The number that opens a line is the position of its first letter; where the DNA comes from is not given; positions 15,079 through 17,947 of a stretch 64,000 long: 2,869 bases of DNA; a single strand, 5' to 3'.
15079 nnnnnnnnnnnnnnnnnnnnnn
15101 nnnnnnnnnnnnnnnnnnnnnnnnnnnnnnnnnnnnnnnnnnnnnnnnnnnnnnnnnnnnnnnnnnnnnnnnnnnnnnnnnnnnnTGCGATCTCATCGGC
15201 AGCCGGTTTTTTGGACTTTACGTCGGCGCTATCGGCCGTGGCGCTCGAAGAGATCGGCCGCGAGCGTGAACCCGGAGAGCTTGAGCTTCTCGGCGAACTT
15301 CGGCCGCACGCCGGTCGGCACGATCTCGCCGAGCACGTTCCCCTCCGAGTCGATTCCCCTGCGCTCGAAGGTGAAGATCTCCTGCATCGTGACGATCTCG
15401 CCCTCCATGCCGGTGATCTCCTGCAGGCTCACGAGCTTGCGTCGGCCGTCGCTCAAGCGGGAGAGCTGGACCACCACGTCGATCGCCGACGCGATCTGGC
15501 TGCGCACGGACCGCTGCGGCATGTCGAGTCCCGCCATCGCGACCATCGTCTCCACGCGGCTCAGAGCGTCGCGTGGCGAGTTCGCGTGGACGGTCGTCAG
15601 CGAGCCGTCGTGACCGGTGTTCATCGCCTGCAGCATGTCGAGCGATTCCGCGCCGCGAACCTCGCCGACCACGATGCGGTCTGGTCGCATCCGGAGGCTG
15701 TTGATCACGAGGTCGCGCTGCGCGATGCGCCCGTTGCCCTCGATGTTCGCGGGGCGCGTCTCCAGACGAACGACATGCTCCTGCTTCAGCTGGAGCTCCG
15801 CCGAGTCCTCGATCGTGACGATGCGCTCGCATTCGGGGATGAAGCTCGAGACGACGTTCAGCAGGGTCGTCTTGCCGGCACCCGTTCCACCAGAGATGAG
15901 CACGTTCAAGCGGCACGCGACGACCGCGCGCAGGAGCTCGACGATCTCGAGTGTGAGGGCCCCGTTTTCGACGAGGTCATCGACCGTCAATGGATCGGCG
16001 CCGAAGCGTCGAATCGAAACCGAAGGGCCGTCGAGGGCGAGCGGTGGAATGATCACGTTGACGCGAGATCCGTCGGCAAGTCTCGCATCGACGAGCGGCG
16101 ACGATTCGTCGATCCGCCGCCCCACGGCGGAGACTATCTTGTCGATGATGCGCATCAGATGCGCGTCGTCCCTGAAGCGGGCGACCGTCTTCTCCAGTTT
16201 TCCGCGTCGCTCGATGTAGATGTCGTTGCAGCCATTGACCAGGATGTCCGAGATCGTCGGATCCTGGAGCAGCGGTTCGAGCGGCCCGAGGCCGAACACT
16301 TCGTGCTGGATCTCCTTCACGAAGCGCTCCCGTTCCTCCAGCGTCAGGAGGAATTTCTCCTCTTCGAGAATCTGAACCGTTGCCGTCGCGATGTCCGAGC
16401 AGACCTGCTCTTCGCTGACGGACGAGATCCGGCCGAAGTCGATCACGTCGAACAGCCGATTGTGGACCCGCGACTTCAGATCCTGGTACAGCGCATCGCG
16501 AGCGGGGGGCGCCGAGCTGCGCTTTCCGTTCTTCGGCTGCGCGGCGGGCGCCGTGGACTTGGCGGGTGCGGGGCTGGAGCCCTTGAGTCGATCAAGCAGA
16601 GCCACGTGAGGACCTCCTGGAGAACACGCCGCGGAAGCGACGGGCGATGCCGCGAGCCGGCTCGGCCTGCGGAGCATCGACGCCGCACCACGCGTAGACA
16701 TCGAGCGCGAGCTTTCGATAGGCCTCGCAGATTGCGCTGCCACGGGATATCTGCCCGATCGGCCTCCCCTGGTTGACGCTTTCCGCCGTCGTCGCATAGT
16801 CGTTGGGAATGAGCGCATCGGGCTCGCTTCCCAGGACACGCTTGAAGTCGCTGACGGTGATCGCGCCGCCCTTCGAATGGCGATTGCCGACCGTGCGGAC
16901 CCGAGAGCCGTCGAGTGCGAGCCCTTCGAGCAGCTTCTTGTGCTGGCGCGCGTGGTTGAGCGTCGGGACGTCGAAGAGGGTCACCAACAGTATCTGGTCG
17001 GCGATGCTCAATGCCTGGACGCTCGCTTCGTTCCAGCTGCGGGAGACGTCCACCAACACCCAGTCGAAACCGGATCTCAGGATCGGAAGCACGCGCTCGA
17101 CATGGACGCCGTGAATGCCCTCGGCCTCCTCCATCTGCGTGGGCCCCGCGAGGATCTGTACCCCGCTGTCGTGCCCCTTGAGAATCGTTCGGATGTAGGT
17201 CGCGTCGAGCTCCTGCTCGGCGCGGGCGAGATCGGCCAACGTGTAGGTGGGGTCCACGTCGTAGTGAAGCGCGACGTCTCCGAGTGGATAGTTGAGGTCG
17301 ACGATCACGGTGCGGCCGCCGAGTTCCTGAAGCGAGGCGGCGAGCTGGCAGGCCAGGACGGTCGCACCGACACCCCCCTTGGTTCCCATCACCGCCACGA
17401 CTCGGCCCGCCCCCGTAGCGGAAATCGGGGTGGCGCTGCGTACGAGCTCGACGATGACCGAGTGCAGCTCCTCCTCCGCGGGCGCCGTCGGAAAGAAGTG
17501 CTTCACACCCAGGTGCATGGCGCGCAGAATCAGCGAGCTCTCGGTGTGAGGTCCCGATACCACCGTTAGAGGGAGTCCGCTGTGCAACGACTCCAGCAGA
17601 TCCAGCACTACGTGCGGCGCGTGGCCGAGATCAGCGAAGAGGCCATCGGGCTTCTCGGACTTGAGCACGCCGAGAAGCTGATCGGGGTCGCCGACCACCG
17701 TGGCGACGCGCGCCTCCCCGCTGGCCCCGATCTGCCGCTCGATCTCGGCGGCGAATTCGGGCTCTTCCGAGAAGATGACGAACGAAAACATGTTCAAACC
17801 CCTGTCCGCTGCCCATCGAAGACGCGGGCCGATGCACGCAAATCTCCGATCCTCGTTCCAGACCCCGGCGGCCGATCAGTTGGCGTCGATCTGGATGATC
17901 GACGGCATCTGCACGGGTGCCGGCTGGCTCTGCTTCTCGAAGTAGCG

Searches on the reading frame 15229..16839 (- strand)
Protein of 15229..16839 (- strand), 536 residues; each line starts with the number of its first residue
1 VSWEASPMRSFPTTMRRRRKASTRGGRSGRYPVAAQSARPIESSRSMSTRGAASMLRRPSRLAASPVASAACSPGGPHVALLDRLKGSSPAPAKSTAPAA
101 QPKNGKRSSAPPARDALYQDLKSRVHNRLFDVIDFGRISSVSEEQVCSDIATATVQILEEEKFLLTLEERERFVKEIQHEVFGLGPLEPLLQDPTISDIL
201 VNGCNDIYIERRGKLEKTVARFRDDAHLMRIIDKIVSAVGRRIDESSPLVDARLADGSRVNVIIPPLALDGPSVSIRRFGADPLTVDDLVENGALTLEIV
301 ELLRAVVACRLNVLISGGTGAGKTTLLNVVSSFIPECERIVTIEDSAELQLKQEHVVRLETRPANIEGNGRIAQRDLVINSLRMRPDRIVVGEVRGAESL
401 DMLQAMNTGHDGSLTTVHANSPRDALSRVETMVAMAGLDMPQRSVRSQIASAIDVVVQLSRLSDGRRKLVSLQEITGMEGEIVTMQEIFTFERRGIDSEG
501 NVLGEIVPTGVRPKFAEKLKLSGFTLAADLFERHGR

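Call 9: search_protein_families(library=pfam, proteins=[window:15229-16839:-])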
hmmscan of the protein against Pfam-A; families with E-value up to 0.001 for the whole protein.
window:15229-16839:- (536 aa): 2 families
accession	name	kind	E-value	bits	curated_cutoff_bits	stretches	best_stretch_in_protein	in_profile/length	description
PF00437.27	T2SSE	-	1.8e-64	218.2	24.9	1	184-463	5-282/370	Type II/IV secretion system protein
PF00005.33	ABC_tran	-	0.0005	21.1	25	0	313-473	14-120/137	ABC transporter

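Call 48: search_protein_families(library=ncbifam, proteins=[window:15229-16605:-], max_evalue=0.01)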
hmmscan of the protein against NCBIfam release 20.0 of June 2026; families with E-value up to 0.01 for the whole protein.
window:15229-16605:- (458 aa): 24 families
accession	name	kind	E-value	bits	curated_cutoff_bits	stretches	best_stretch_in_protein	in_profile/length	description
TIGR03819.1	heli_sec_ATPase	hypoth_equivalog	1.1e-103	347.1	373.15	1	79-393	25-337/340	TadA family conjugal transfer-associated ATPase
TIGR02788.1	VirB11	equivalog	4.7e-69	232.8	249.95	2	221-389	133-302/308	P-type DNA transfer ATPase VirB11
TIGR02782.1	TrbB_P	equivalog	7.4e-64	215.9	304.55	1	111-399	16-295/303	P-type conjugative transfer ATPase TrbB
NF058587.1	archaellum_moto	equivalog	2.6e-61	208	550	1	70-414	111-452/527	archaellum flagellar ATPase motor FlaI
NF010475.0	PRK13900.1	equivalog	2.6e-59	200.9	389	2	220-392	148-320/333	type IV secretion system ATPase VirB11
NF010469.0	PRK13894.1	subfamily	2.4e-53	181.6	508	1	109-401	27-311/320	conjugal transfer ATPase TrbB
NF010407.0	PRK13833.1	subfamily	1.2e-47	163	499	1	92-390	7-294/323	conjugal transfer protein TrbB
NF053672.1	bindosome_BasE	exception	3.2e-37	128.5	1000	1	144-402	181-435/512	bindosome assembly system ATPase subunit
NF010425.0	PRK13851.1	equivalog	1.3e-36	126.2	461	2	221-382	151-313/344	type IV secretion system protein VirB11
TIGR02525.1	plasmid_TraJ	equivalog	8.4e-19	67.8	368.3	1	224-392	141-308/372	plasmid transfer ATPase TraJ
NF041000.1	ATPase_ComGA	equivalog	2.4e-14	53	300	1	235-355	131-246/267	competence type IV pilus ATPase ComGA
TIGR01420.1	pilT_fam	subfamily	5.1e-14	52.2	319.1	1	118-381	14-265/343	PilT/PilU family type 4a pilus ATPase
TIGR02533.1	type_II_gspE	equivalog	1.4e-10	40.4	630.25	1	225-354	235-359/486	type II secretion system ATPase GspE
NF007755.0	PRK10436.1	equivalog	4.6e-10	38.7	617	1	219-355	206-336/465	type II secretion system protein GspE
NF010335.0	PRK13764.1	equivalog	7.4e-09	34.7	340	1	234-356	265-379/613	ATPase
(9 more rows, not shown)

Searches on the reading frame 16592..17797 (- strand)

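Call 9: search_protein_families(library=pfam, proteins=[window:16592-17797:-])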
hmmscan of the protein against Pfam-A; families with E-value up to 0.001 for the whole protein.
window:16592-17797:- (401 aa): 4 families
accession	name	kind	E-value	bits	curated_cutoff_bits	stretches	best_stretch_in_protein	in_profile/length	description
PF06564.18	CBP_BcsQ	-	3.1e-12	46.9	21.3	1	133-364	3-230/234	Cellulose biosynthesis protein BcsQ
PF13614.12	AAA_31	-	5.4e-10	39.9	27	1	132-273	2-147/177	AAA domain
PF01656.29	CbiA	-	4.3e-05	23.9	25.4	1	134-168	1-35/125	CobQ/CobB/MinD/ParA nucleotide binding domain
PF10609.15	ParA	-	0.0001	22.2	27.1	1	132-168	4-40/246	NUBPL iron-transfer P-loop NTPase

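Call 48: search_protein_families(library=ncbifam, proteins=[window:16592-17791:-], max_evalue=0.01)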
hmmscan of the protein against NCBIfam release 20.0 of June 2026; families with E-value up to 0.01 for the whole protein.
window:16592-17791:- (399 aa): 12 families
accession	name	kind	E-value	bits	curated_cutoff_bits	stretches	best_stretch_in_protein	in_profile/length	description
TIGR03815.1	CpaE_hom_Actino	equivalog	2e-22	79.8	154.45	1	75-344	62-320/340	septum site-determining protein Ssd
TIGR01969.1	minD_arch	subfamily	8.5e-17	61.2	201.75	1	130-366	1-231/251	cell division ATPase MinD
TIGR01968.1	minD_bact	equivalog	9e-17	61.3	212.9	1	130-363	2-234/261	septum site-determining protein MinD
TIGR03371.1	cellulose_yhjQ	equivalog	3e-16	59.7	157.85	1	131-365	3-241/246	cellulose biosynthesis protein BcsQ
NF041546.1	ParA_partition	equivalog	3.8e-08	33.1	180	1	131-269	1-104/203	ParA family partition ATPase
NF008079.0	PRK10818.1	equivalog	1.2e-07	31.3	508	1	130-292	3-161/270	septum site-determining protein MinD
NF007460.0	PRK10037.1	equivalog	7e-07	28.9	399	1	131-288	3-162/250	cellulose biosynthesis protein BcsQ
NF047398.1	AAA_KGGVGR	domain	0.00075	19.9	90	1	130-166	3-39/190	KGGVGR-motif variant AAA ATPase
NF041136.1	MrpORP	equivalog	0.00076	18.9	450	1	130-167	6-43/365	iron-sulfur cluster carrier protein MrpORP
TIGR03029.1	EpsG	equivalog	0.0011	18.2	313.8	1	98-271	76-243/274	chain length determinant protein tyrosine kinase EpsG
TIGR01007.1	eps_fam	subfamily_domain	0.0029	17.2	108.05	1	129-270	17-158/204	polysaccharide biosynthesis tyrosine autokinase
NF008669.0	PRK11670.1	equivalog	0.003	16.5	348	0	109-166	87-144/369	iron-sulfur cluster carrier protein ApbC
